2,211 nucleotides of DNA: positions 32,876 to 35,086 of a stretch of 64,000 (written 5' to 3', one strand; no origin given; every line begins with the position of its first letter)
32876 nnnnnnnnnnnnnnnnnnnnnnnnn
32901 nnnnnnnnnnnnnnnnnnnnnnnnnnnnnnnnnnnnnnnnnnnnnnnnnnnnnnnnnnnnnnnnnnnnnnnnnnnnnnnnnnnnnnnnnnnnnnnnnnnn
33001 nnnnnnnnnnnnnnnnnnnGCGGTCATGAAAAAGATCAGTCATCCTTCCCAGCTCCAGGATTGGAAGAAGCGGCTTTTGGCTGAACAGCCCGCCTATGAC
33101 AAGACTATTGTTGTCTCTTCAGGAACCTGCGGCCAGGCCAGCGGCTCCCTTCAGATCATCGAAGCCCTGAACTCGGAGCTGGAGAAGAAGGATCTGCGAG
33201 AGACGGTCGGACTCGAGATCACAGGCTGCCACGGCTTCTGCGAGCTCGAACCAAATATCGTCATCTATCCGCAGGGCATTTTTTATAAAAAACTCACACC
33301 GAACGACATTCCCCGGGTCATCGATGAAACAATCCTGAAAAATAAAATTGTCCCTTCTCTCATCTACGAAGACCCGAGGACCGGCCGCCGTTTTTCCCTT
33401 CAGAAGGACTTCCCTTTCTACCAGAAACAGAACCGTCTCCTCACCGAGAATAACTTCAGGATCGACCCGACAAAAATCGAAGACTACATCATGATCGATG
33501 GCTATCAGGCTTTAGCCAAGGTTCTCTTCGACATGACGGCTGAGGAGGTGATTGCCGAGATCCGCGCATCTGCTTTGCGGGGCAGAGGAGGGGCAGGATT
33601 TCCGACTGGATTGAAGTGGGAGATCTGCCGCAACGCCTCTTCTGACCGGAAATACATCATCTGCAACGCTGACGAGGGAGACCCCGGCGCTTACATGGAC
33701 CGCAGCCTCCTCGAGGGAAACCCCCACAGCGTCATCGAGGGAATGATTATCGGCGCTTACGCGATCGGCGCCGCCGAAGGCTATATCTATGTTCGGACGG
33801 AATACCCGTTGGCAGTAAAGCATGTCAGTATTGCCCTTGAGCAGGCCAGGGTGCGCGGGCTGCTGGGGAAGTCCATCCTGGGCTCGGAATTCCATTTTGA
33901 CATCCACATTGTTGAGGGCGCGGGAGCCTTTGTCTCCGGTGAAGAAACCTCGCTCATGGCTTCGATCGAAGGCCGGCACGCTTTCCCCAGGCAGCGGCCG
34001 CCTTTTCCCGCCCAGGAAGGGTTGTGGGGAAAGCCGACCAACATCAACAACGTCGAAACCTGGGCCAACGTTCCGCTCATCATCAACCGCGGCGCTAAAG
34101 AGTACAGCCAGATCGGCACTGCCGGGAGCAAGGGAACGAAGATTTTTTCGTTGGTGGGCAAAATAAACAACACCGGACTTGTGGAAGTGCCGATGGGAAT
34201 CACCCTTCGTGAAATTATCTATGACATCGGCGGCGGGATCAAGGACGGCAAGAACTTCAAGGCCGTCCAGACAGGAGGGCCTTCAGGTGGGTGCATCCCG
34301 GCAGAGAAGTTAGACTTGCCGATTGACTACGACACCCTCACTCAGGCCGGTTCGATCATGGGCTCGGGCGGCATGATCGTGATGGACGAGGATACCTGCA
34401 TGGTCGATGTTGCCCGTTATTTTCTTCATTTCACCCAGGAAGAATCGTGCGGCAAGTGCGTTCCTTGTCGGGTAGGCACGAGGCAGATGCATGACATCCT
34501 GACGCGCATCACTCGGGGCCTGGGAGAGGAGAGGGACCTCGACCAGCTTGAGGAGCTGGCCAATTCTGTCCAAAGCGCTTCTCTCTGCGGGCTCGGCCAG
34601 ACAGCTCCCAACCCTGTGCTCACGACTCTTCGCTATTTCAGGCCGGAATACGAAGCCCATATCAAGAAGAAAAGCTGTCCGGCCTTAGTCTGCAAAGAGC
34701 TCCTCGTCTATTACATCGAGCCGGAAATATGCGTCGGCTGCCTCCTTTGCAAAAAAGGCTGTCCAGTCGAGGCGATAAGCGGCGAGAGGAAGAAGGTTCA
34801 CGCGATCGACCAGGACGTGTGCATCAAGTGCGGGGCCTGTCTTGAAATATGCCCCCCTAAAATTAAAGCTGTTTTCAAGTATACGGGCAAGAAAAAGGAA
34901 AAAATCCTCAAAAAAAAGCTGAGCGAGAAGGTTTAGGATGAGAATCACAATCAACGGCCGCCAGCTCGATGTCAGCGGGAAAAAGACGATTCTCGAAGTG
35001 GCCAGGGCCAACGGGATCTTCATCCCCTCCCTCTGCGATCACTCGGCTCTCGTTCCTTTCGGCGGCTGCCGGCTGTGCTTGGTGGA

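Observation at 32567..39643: NuoE/NuoF/NuoG-like genes fused in one operon with NfnA/NfnB-like genes: candidate flavin-based electron-bifurcating transhydrogenase or oxidoreductase (Bfu/Stn-like)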

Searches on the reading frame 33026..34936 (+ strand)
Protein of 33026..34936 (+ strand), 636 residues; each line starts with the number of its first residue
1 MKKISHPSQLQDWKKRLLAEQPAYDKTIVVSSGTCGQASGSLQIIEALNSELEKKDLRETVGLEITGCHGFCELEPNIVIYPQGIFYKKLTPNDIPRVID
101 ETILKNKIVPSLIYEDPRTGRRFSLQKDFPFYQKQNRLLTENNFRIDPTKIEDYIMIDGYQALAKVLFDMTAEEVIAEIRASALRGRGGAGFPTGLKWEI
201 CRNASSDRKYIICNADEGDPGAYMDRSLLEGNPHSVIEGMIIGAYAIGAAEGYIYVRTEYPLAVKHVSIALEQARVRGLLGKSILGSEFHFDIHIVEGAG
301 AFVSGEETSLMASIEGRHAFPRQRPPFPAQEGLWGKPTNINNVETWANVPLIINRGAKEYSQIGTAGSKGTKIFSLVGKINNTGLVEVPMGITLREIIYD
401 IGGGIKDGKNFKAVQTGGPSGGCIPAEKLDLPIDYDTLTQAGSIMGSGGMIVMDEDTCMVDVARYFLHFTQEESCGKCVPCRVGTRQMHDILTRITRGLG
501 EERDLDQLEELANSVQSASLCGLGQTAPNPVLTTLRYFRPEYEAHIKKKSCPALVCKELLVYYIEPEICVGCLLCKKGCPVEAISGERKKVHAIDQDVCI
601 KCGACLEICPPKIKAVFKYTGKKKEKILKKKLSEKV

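Call 3: search_protein_families(library=pfam, proteins=[window:33026-34936:+])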
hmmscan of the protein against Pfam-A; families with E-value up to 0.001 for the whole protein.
window:33026-34936:+ (636 aa): 13 families
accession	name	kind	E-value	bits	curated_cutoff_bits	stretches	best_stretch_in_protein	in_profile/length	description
PF01512.22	Complex1_51K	-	1.4e-45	155.3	31.2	1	179-350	1-149/150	Nuo51 FMN-binding domain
PF10589.14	NADH_4Fe-4S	-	1.3e-35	121.6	23.5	1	461-545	1-85/85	NADH-ubiquinone oxidoreductase-F iron-sulfur binding region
PF13237.11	Fer4_10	-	2.5e-08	34.1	25.5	1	563-610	3-53/53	4Fe-4S dicluster domain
PF00037.32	Fer4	-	1.6e-07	31.3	21.1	2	562-585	1-24/24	4Fe-4S binding domain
PF14697.11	Fer4_21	-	1.7e-07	31.7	35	1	564-610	3-52/59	4Fe-4S dicluster domain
PF13187.11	Fer4_9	-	1.5e-06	28.6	27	1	569-612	2-50/52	4Fe-4S dicluster domain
PF10531.15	SLBB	-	1.5e-06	28.4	27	1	374-422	2-53/55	SLBB domain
PF12838.12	Fer4_7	-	1e-05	26.3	27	1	569-612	2-51/52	4Fe-4S dicluster domain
PF22461.2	SLBB_2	-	1.1e-05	25.9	27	1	373-427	2-58/79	SLBB domain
PF12797.12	Fer4_2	-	1.4e-05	25.2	24.5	1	593-610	4-21/22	4Fe-4S binding domain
PF01257.25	2Fe-2S_thioredx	-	4.1e-05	23.9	24.8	1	20-101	60-143/145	Thioredoxin-like [2Fe-2S] ferredoxin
PF12837.12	Fer4_6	-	9.1e-05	22.7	25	1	594-610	4-20/24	4Fe-4S binding domain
PF13183.11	Fer4_8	-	0.00018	22.4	27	0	597-621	3-22/68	4Fe-4S dicluster domain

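Call 4: search_protein_families(library=ncbifam, proteins=[window:33026-34936:+])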
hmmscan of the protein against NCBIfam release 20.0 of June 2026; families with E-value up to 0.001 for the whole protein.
window:33026-34936:+ (636 aa): 47 families (the best 25 are shown)
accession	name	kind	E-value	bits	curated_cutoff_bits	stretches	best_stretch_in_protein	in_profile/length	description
TIGR01959.1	nuoF_fam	equivalog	3e-149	496.9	558.65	1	147-546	10-410/410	NADH-quinone oxidoreductase subunit NuoF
NF008436.0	PRK11278.1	equivalog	1.2e-117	393.5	749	1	147-551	23-431/448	NADH-quinone oxidoreductase subunit NuoF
NF010120.0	PRK13596.1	equivalog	2.6e-117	392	389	1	162-550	30-421/433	NADH-quinone oxidoreductase subunit NuoF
TIGR01945.1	rnfC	subfamily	3.1e-13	49.1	245.95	1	165-275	114-222/435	RnfABCDGE type electron transport complex subunit C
NF041612.1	fdxn_Clost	equivalog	3.7e-13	49.9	150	1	38-112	26-100/102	2Fe-2S ferredoxin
TIGR01944.1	rnfB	subfamily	1.6e-12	47.4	68.7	1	560-624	106-170/190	RnfABCDGE type electron transport complex subunit B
NF005415.0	PRK06991.1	equivalog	1.4e-11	44.5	281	1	559-623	77-141/284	electron transport complex subunit RsxB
NF058577.1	FdxA_fam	equivalog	1.7e-11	44.1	65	1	562-610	3-49/52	4Fe-4S ferredoxin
NF003454.1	PRK05035.1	equivalog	5.8e-11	41.6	345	1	169-273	120-221/556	electron transport complex subunit RsxC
NF041613.1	fdxn_Azotob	equivalog_domain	1.6e-10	41.2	195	1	32-108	21-96/107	2Fe-2S ferredoxin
TIGR04481.1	PR_assoc_PrdC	equivalog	1.1e-09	37.6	490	1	153-422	53-286/425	proline reductase-associated electron transfer protein PrdC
NF003475.0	PRK05113.1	equivalog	3.7e-09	36.7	203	1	560-614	106-160/190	electron transport complex subunit RsxB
TIGR03224.1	benzo_boxA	equivalog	7.7e-09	34.9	459.2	1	563-612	6-54/411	benzoyl-CoA 2,3-epoxidase subunit BoxA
NF040864.1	HgcB_ferredoxin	equivalog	8.1e-09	35.2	99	1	564-617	11-64/93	mercury methylation ferredoxin HgcB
NF007204.0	PRK09625.1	equivalog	3.3e-08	33.6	125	1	566-625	58-117/133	pyruvate flavodoxin oxidoreductase subunit delta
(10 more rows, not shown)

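Call 53: search_solved_structures(query=window:33026-34936:+, show_alignments=1, max_evalue=1e-40)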
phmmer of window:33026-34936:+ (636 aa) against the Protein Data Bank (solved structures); distinct sequences matched with E-value up to 1e-40: 61 (the best 60 are shown).
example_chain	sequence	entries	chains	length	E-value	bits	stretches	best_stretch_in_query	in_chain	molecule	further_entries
7t2r_B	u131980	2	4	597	4.8e-255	851.1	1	24-610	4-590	NiFe hydrogenase subunit B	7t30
7q4v_B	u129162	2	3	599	2e-230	769.8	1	27-610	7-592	Iron hydrogenase HydB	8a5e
9bov_B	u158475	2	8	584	1.3e-228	763.8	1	29-609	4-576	NADH dehydrogenase (Quinone)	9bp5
9n5u_B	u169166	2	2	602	1.5e-226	757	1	26-610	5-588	NfnB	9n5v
8a6t_B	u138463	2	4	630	4e-217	725.9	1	59-611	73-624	Electron bifurcating hydrogenase subunit HydB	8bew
8oh5_B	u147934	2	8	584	8.9e-215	718.1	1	29-610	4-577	NAD-reducing hydrogenase subunit HoxF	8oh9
9mqx_B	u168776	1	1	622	2.1e-213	713.5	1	27-612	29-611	NADH:ubiquinone oxidoreductase, NADH-binding (51 kD) subunit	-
7p5h_B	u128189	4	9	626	1.9e-204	684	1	16-612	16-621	Fe-hydrogenase, subunit beta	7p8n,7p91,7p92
7q4w_B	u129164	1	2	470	7.2e-203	678.8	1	151-610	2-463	Iron hydrogenase HydB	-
2fug_1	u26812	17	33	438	3.4e-116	392.4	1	152-549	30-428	NADH-quinone oxidoreductase chain 1 | NADH-QUINONE OXIDOREDUCTASE SUBUNIT 1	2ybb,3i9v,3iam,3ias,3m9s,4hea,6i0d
6vw7_B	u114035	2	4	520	4e-114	385.6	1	124-541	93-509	NAD-dependent formate dehydrogenase beta subunit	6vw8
6hl2_B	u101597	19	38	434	3.7e-112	379.1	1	150-550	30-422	NADH-quinone oxidoreductase subunit F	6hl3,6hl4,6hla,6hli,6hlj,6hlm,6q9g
7q5y_C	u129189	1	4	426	4.6e-112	378.8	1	150-550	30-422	NADH-quinone oxidoreductase subunit F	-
6r7p_B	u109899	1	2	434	9.6e-112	377.7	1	150-550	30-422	NADH-quinone oxidoreductase subunit F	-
9fii_B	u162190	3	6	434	1.3e-111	377.3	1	150-550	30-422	NADH-quinone oxidoreductase subunit F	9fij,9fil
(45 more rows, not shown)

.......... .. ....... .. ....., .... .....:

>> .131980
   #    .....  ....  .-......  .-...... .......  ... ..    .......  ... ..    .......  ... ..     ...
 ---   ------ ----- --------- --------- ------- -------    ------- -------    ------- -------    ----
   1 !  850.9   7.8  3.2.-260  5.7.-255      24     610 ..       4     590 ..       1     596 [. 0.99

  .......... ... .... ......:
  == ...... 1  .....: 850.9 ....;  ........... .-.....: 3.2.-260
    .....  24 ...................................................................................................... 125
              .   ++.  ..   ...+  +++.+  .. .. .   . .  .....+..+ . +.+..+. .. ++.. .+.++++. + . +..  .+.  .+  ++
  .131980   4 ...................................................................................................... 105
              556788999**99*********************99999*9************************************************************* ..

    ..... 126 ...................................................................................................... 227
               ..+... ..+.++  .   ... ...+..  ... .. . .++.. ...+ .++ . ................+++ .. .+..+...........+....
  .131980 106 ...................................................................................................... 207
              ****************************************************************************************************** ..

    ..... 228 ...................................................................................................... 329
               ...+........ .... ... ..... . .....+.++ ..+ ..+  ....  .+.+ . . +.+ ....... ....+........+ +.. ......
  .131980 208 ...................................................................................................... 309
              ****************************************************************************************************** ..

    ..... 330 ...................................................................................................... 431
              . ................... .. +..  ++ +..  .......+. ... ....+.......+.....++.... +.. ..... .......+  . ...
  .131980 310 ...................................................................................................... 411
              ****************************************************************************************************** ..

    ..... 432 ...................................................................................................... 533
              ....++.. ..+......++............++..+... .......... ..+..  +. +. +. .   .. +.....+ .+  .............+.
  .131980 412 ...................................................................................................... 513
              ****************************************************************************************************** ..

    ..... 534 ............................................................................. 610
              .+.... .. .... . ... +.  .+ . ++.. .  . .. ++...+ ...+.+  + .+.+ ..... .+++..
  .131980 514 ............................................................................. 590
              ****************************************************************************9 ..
